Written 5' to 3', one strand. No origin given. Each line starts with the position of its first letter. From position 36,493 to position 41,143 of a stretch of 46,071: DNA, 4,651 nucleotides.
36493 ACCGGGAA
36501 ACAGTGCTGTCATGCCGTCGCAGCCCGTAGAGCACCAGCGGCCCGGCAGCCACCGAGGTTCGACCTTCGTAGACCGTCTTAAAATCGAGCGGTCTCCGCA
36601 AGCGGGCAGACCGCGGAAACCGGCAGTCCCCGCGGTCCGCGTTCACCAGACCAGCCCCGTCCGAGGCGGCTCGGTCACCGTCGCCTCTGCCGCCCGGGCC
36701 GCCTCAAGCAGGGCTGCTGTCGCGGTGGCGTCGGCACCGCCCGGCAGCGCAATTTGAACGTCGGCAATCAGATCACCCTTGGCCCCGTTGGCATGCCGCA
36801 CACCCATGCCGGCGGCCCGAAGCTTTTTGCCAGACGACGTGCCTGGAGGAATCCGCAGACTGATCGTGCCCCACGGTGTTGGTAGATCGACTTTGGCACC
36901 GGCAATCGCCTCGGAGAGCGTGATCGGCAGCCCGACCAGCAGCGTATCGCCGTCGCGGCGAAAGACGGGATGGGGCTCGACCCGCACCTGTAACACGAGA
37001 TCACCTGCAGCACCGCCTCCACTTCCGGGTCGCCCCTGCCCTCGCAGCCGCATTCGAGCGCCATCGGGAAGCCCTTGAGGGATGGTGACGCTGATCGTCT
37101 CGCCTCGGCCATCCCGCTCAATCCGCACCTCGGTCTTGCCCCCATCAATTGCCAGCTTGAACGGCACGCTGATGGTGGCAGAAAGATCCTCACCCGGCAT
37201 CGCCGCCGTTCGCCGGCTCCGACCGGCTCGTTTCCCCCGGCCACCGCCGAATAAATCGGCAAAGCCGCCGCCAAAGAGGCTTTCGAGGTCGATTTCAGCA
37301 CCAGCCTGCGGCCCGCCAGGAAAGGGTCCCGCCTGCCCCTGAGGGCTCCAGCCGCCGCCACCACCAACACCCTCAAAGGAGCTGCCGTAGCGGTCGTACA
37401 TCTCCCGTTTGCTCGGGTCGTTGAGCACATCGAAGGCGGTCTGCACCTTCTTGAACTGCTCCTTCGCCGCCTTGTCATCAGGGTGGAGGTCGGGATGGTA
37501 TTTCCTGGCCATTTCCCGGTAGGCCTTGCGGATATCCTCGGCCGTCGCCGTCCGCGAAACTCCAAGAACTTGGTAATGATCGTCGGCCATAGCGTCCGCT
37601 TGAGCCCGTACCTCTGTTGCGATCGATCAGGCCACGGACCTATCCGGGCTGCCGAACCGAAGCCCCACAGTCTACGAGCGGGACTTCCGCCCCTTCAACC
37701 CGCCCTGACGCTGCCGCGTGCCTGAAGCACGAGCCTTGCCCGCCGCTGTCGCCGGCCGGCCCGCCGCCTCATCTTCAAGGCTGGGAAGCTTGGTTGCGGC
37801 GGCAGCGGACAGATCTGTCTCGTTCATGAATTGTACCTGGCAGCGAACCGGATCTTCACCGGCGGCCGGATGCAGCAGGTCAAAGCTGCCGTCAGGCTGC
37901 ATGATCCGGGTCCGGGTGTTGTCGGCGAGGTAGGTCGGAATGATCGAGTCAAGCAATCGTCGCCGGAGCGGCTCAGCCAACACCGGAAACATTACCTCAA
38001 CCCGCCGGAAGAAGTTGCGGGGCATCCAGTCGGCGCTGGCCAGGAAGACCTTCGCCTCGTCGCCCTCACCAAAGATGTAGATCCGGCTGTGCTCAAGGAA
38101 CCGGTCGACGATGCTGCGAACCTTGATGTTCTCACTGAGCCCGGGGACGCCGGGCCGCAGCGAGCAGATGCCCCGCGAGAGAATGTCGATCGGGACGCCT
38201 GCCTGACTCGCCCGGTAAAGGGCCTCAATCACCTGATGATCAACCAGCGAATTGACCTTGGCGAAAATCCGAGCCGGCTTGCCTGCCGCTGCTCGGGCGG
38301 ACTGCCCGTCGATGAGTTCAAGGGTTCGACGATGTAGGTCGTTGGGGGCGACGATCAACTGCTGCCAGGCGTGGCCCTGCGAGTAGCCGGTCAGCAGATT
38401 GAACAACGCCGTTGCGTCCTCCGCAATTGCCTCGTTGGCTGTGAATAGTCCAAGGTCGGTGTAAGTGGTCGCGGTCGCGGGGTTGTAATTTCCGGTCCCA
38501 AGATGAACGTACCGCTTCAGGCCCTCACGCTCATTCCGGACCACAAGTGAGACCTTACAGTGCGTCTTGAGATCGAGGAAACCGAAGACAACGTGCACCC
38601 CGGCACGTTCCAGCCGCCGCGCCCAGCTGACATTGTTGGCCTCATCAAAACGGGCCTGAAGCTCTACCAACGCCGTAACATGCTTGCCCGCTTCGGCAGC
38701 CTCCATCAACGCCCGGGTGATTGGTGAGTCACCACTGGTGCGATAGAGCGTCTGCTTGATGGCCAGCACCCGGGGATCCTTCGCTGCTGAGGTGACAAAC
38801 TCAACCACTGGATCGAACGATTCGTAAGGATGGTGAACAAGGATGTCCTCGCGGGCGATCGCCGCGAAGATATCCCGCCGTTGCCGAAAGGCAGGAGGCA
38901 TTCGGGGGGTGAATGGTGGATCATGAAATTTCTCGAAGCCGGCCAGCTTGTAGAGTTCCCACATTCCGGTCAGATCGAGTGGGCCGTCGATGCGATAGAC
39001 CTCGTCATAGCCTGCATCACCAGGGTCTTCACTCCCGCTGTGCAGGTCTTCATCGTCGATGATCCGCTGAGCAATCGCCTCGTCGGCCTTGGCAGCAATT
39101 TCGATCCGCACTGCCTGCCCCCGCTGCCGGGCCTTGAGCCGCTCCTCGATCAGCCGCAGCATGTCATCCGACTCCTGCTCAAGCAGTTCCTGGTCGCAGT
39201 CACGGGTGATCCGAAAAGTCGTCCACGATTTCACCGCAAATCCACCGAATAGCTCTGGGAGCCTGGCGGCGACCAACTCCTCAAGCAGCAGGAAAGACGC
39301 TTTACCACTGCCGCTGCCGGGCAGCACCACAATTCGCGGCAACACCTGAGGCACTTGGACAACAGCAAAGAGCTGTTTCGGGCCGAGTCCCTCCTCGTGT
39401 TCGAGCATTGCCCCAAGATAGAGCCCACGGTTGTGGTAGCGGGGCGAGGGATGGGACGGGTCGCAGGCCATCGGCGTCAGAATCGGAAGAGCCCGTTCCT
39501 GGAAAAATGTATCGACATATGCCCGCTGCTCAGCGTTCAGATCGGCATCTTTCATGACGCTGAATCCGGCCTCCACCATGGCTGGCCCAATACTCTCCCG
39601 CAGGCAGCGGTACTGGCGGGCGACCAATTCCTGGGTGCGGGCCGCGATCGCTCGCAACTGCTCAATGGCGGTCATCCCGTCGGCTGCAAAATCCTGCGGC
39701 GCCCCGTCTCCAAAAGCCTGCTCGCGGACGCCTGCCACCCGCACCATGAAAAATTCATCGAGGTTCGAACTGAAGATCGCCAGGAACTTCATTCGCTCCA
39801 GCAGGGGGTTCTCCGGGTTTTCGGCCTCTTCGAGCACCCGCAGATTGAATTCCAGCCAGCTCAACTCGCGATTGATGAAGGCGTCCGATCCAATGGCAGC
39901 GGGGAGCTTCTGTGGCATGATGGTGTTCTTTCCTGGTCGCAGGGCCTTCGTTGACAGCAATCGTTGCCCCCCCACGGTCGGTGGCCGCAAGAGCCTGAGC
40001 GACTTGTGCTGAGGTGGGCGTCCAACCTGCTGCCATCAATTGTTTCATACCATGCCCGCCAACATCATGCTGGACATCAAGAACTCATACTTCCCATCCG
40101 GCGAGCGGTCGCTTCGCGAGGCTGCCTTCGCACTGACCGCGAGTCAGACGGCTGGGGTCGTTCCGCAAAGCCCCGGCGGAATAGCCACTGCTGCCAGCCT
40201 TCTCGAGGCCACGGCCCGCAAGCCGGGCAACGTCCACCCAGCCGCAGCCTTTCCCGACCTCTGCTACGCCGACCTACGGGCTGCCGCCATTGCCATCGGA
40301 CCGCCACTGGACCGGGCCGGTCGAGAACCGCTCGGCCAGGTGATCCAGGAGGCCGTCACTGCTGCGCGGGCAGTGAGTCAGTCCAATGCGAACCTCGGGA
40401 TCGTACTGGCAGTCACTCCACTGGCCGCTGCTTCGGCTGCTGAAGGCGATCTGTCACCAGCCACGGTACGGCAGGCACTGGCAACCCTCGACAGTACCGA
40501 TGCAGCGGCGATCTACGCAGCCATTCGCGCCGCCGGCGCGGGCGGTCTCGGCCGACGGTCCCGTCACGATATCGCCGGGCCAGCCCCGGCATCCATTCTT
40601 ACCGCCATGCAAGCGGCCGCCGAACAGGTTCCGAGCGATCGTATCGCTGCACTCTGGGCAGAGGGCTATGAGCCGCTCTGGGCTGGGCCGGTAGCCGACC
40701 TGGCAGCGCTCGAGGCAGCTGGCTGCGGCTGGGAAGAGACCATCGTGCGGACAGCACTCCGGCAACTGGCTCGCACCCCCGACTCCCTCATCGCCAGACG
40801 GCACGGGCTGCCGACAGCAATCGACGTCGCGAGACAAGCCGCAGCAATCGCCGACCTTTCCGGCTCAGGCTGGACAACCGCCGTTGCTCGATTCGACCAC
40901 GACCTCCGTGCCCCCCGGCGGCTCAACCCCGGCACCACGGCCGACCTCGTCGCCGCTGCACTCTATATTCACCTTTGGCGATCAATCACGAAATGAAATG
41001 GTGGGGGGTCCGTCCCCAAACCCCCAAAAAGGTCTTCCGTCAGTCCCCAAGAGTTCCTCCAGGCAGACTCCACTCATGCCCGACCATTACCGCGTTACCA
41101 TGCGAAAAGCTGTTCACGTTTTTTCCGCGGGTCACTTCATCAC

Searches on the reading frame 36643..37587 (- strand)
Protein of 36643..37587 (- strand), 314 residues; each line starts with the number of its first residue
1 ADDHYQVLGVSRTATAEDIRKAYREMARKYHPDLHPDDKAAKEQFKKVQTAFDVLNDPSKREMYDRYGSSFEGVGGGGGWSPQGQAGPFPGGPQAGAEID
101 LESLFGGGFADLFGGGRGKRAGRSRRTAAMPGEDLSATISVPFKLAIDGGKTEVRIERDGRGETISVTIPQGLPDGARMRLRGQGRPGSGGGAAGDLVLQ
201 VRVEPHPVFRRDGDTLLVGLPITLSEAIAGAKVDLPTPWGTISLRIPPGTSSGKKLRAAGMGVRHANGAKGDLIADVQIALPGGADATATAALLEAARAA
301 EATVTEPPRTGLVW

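Call 26: search_protein_families(library=pfam, proteins=[window:36643-37587:-], max_evalue=0.001)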
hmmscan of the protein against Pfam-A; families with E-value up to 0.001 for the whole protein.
window:36643-37587:- (314 aa): 2 families
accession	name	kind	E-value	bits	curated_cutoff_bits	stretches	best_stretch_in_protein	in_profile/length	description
PF01556.23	DnaJ_C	-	1.5e-40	139.2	26.6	1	136-282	2-152/152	DnaJ C terminal domain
PF00226.36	DnaJ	-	1.3e-25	89.7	27.8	1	3-65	1-63/63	DnaJ domain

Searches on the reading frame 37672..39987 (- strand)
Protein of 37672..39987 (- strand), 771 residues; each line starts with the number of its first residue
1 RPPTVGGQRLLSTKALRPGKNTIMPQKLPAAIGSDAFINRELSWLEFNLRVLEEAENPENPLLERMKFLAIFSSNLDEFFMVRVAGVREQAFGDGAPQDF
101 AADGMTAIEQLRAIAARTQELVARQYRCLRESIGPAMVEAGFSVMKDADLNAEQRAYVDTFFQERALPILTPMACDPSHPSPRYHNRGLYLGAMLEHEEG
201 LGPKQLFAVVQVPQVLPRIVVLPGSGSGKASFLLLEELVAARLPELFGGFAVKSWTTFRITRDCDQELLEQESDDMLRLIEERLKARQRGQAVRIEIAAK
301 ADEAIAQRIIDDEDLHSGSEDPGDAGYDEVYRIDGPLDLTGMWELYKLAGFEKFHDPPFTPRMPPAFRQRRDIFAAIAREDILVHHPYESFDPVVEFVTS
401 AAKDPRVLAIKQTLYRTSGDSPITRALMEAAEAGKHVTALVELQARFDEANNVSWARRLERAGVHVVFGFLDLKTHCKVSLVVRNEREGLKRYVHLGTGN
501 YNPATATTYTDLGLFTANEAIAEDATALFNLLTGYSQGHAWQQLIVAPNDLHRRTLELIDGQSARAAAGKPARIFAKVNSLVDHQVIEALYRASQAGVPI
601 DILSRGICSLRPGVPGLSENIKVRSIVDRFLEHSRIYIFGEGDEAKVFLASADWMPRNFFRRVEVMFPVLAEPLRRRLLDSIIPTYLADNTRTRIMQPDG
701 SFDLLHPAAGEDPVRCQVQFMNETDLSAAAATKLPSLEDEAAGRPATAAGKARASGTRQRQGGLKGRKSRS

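Call 26: search_protein_families(library=pfam, proteins=[window:37672-39987:-], max_evalue=0.001)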
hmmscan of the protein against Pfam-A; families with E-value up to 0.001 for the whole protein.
window:37672-39987:- (771 aa): 5 families
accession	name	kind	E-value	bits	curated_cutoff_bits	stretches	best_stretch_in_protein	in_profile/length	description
PF17941.7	PP_kinase_C_1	-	7.7e-75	250.5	25.7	1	372-537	1-166/167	Polyphosphate kinase C-terminal domain 1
PF13090.12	PP_kinase_C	-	1.7e-60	203.9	25.8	1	544-717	1-172/172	Polyphosphate kinase C-terminal domain 2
PF02503.22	PP_kinase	-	1.7e-47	162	31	1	153-345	1-183/183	Polyphosphate kinase middle domain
PF13089.11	PP_kinase_N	-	2e-37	128.2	23.8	1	37-144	1-106/107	Polyphosphate kinase N-terminal domain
PF13091.12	PLDc_2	-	2.8e-07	30.9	27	0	420-530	22-129/132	PLD-like domain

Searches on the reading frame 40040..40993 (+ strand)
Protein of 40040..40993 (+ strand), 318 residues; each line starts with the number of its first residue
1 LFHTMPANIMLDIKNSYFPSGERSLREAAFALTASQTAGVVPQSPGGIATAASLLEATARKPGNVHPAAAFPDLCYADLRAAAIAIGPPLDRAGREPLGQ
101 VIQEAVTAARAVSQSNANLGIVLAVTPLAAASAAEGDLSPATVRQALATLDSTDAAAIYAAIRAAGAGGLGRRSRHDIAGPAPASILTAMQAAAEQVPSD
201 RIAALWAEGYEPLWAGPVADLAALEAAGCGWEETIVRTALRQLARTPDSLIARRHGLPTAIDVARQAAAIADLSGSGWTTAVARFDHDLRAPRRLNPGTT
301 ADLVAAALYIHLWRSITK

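Call 26: search_protein_families(library=pfam, proteins=[window:40040-40993:+], max_evalue=0.001)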
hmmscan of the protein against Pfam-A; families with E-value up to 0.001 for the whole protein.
window:40040-40993:+ (318 aa): 1 family
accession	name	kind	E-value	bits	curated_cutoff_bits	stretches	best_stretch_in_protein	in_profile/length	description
PF01874.21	CitG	-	2.4e-51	175.5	27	1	48-311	3-284/284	ATP:dephospho-CoA triphosphoribosyl transferase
